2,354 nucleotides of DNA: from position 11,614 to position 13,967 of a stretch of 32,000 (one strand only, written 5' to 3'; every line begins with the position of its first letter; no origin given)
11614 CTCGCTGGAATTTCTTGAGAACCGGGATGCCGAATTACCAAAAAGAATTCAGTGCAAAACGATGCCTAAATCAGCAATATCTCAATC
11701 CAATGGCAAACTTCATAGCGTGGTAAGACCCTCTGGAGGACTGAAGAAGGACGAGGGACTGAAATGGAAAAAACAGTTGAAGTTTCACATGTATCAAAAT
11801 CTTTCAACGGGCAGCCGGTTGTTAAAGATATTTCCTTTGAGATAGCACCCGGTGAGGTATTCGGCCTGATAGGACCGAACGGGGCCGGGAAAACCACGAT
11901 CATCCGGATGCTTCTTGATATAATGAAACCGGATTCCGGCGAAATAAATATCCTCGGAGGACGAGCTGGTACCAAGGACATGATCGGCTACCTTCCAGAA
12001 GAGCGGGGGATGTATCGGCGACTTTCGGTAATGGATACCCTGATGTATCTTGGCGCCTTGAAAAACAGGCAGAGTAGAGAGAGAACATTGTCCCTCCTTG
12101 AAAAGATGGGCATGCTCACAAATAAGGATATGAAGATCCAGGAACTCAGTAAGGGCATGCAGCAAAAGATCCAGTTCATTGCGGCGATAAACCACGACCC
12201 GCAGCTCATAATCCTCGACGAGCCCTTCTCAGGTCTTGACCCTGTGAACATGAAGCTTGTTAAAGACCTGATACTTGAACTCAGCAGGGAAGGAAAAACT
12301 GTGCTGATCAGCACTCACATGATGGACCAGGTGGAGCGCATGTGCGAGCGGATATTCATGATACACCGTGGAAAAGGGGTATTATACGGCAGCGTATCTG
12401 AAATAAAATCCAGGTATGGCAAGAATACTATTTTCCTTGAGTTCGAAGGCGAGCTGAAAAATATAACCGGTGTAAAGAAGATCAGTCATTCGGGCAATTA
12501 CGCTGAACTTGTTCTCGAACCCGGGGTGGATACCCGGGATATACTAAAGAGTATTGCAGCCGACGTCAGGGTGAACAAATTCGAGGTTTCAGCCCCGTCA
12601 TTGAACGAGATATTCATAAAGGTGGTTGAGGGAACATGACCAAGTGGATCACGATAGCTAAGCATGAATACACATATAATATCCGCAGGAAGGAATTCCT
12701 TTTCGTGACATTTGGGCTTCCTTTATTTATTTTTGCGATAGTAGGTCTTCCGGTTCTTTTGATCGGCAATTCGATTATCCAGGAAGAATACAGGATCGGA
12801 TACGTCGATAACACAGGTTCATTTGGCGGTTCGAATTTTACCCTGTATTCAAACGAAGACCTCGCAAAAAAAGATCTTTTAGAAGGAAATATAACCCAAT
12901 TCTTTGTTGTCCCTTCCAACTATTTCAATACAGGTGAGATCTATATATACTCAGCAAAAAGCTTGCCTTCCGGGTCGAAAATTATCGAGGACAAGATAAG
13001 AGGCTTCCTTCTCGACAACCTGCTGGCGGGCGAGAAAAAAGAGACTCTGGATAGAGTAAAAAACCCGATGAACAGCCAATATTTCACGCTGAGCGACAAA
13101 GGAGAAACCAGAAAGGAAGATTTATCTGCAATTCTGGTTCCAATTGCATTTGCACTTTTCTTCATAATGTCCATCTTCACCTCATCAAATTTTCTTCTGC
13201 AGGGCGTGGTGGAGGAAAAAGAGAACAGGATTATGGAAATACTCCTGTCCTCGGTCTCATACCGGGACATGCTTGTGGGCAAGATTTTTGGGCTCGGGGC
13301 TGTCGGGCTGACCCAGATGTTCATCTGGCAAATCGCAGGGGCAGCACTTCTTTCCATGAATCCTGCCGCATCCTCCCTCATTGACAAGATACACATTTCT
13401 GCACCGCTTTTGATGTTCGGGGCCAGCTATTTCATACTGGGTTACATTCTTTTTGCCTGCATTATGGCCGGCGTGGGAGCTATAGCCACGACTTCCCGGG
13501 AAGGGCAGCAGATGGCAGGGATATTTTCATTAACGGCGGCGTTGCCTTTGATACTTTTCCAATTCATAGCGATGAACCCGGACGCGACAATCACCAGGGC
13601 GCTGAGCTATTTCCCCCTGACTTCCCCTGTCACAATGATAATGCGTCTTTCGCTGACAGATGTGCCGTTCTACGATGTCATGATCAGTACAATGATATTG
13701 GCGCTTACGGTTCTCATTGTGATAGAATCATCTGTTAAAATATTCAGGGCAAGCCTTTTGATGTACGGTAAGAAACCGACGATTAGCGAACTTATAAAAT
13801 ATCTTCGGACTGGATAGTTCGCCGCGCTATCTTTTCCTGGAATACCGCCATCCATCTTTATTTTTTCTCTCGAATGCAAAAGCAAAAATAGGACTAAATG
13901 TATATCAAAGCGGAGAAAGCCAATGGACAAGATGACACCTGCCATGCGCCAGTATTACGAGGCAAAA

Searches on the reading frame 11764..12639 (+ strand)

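Call 50: search_protein_families(library=pfam, proteins=[window:11764-12639:+], max_evalue=1)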
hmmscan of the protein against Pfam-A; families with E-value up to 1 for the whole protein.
window:11764-12639:+ (291 aa): 24 families
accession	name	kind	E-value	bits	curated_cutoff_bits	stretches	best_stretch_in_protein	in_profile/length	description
PF00005.33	ABC_tran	-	2.5e-27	96.6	25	1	20-155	1-136/137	ABC transporter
PF13732.12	DrrA1-3_C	-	7.5e-19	68.7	27.4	1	209-288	1-81/81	ATP-binding protein DrrA1-3-like, C-terminal domain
PF13304.12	AAA_21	-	1.5e-16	61.7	27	2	122-185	232-298/304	AAA domain, putative AbiEii toxin, Type IV TA system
PF02463.25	SMC_N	-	9.1e-06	25.7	40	2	114-200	123-211/220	RecF/RecN/SMC N terminal domain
PF13175.12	AAA_15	-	0.00017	21.8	32.1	1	34-55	27-47/374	AAA ATPase domain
PF13401.12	AAA_22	-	0.00081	20.2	27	1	35-153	10-92/130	AAA domain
PF13476.12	AAA_23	-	0.00088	20.4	27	1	23-50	13-39/201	AAA domain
PF13604.12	AAA_30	-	0.0031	17.7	27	1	32-124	20-106/191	AAA domain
PF13555.12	AAA_29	-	0.0051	17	27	1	25-58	17-50/61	P-loop containing region of AAA domain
PF13245.12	AAA_19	-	0.0077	16.9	25.1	1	27-62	8-43/134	AAA domain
PF00004.35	AAA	-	0.01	16.7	21.2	1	35-78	3-51/131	ATPase family associated with various cellular activities (AAA)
PF13166.12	AAA_13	-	0.022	13.9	36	0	142-188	517-572/713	AAA domain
PF04310.18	MukB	-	0.026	14.7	23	1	32-126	28-116/226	MukB N-terminal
PF25199.1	nSTAND_NTPase5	-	0.029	14.6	34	0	29-48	40-59/145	Novel STAND NTPase 5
PF13558.12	SbcC_Walker_B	-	0.033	14.9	27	1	143-165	61-83/90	SbcC/RAD50-like, Walker B motif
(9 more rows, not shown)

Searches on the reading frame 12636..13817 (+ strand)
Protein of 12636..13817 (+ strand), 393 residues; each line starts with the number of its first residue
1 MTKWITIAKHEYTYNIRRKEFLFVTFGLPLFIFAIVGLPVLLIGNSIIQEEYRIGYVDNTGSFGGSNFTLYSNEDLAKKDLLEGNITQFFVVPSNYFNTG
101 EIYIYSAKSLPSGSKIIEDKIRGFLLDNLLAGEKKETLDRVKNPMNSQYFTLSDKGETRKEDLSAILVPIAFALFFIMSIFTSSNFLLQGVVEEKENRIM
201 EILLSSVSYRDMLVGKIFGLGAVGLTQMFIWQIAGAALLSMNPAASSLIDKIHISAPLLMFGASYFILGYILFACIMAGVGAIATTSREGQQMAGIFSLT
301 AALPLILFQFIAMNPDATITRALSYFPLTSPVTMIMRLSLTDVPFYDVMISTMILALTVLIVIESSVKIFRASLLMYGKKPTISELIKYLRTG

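Call 50: search_protein_families(library=pfam, proteins=[window:12636-13817:+], max_evalue=1)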
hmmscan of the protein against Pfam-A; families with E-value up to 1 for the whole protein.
window:12636-13817:+ (393 aa): 2 families
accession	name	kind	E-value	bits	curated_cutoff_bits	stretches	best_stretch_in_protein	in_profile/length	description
PF12698.13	ABC2_membrane_3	-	8.1e-43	147.3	31.6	1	19-362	1-341/347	ABC-2 family transporter protein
PF25637.1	DUF7942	-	0.12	12.8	26.7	1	269-314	15-61/104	Family of unknown function (DUF7942)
